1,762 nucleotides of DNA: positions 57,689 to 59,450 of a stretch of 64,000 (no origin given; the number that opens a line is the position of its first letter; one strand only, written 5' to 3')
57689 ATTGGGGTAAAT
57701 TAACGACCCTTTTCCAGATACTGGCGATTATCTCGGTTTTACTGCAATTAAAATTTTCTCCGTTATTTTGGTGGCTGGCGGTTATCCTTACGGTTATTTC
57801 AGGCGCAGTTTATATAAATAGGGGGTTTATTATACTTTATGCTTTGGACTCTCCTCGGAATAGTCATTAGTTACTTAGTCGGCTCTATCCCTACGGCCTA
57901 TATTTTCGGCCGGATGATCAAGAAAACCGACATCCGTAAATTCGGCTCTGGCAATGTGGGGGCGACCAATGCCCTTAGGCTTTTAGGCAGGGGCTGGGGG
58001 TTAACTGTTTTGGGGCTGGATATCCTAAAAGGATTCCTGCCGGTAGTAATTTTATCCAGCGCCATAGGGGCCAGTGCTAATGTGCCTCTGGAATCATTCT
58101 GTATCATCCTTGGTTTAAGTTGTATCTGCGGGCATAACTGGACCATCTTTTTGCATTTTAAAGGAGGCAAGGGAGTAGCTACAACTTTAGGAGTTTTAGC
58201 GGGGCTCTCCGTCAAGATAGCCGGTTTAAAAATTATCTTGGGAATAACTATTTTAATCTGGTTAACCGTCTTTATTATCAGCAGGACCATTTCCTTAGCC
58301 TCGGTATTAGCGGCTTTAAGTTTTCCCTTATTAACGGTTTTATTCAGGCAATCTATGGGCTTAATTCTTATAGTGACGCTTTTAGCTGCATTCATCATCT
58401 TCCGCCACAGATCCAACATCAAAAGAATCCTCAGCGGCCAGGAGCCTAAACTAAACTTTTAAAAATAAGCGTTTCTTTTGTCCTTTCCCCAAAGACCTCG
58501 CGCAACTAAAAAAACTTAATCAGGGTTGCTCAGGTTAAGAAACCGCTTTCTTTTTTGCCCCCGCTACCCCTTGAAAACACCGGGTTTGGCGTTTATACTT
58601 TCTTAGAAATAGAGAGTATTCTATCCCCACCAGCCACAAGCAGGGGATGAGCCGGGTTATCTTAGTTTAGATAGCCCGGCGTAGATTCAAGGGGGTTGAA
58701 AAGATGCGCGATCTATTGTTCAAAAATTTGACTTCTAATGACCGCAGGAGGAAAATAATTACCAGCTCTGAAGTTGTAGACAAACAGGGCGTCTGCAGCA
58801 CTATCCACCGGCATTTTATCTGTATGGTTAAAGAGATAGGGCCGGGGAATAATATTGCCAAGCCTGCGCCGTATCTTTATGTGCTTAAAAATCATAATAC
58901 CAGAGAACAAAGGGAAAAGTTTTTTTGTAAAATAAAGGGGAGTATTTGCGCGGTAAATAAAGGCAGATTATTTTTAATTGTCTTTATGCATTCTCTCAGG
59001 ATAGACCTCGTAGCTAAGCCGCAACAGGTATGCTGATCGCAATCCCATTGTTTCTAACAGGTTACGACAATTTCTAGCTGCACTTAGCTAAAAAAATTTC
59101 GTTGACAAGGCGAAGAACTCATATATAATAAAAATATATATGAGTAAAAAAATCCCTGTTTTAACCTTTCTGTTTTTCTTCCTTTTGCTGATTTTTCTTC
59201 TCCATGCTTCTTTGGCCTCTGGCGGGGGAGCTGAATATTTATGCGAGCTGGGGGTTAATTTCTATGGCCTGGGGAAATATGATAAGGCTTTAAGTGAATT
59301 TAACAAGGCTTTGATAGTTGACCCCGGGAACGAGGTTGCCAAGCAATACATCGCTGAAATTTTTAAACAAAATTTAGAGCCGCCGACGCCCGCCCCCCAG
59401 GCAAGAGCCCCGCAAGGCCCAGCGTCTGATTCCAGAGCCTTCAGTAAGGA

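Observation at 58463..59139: Orphan transcription unit: unrecognised 110-aa basic Cys-containing protein with its own promoter and a doubly hairpinned leader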

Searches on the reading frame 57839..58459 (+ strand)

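Call 6: search_protein_families(library=pfam, proteins=[window:57839-58459:+], max_evalue=1)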
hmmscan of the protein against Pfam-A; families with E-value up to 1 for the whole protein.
window:57839-58459:+ (207 aa): 1 family
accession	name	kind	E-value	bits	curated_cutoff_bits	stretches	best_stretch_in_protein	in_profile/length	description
PF02660.20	G3P_acyltransf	-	1.8e-52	178.1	24.1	1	10-197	1-164/164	Glycerol-3-phosphate acyltransferase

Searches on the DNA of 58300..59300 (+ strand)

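Call 3: search_rna_families(source=window, start=58300, end=59300, threshold=evalue, max_evalue=10, show_alignments=3)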
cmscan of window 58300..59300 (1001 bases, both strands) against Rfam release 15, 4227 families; matches with E-value up to 10: 7.
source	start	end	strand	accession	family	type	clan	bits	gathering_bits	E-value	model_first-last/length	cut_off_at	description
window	58945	59014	+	RF00109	Vimentin3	Cis-reg;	-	22.1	36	0.66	1-67/67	no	Vimentin 3' UTR protein-binding region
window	59097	59198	+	RF00616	LhrC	Gene; sRNA;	CL00114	21.7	110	1.4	1-111/111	no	Listeria LhrC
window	59116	59145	+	RF00161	nos_TCE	Cis-reg;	-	17.9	60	1.7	28-58/64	no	Nanos 3' UTR translation control element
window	58696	58775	+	RF00592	SNORD78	Gene; snRNA; snoRNA; CD-box;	CL00051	15.7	38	8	1-65/65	no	Small nucleolar RNA SNORD78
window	59023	59160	+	RF01459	rliE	Gene; sRNA;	-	15.5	90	9.1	40-211/222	no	Listeria sRNA rliE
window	58587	58638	-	RF01625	ceN28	Gene; snRNA; snoRNA; CD-box;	-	14.7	70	7.3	1-88/88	no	Caenorhabditis snoRNA ceN28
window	58378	58426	-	RF01145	sR14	Gene; snRNA; snoRNA; CD-box;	-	10.1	38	8.5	1-54/54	no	Small nucleolar RNA sR14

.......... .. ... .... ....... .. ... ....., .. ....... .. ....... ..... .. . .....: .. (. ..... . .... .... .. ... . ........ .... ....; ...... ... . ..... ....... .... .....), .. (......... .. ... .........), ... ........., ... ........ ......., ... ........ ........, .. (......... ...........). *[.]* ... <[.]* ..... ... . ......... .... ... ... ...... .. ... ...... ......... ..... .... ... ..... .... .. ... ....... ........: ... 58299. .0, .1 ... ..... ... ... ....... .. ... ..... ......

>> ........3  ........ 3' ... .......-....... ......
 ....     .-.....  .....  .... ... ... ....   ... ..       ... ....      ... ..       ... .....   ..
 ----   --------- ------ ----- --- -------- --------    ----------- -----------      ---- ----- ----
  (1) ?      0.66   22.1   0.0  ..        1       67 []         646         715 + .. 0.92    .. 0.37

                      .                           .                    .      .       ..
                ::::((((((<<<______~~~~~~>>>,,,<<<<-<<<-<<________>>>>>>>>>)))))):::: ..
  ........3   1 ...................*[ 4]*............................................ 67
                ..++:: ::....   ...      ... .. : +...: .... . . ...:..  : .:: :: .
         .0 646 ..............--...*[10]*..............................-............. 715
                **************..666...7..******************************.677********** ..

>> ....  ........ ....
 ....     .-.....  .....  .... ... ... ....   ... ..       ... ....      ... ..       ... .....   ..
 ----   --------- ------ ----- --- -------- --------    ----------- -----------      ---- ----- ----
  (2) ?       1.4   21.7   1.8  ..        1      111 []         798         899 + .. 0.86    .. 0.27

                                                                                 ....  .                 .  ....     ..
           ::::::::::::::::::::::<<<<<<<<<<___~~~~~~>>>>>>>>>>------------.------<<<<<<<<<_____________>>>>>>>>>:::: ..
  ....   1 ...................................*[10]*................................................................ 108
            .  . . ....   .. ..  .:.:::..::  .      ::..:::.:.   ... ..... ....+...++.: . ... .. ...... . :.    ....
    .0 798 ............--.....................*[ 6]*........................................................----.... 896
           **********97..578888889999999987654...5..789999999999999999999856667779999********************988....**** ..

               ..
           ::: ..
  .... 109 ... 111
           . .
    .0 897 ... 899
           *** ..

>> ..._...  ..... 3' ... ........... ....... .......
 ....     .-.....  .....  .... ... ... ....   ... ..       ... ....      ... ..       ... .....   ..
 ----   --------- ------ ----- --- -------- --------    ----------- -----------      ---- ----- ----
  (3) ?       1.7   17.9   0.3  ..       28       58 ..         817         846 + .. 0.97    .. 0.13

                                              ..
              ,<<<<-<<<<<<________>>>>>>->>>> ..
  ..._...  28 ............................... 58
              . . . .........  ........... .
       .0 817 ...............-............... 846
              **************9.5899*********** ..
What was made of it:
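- On Rfam RNA families: No hit with E < 0.6 in 58300-59300 (call 3).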

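Call 49: search_rna_families(sources=[L046, L053, L018, L082, L034, L033, L027, L029, L038, L057, L065, L068, L083, L087, L086], threshold=gathering)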
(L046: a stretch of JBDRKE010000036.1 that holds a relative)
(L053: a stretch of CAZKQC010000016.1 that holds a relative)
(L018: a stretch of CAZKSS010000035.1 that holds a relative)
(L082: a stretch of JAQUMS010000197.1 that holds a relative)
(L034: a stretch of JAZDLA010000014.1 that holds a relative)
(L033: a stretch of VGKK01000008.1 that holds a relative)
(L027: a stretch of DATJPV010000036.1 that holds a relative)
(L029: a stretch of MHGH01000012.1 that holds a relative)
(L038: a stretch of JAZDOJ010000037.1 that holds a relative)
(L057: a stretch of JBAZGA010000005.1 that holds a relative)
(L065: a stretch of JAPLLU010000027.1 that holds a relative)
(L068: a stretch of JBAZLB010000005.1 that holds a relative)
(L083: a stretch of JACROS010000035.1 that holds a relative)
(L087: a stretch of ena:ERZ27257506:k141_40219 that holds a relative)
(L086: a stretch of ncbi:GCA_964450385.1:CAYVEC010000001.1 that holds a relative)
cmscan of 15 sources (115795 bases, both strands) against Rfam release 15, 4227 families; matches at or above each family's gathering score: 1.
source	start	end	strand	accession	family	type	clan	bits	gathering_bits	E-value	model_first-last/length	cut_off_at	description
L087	7657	7732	+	RF00005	tRNA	Gene; tRNA;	CL00001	62.5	29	6.4e-11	1-71/71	no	tRNA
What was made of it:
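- On Rfam RNA families: None in 15 related loci (call 49).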
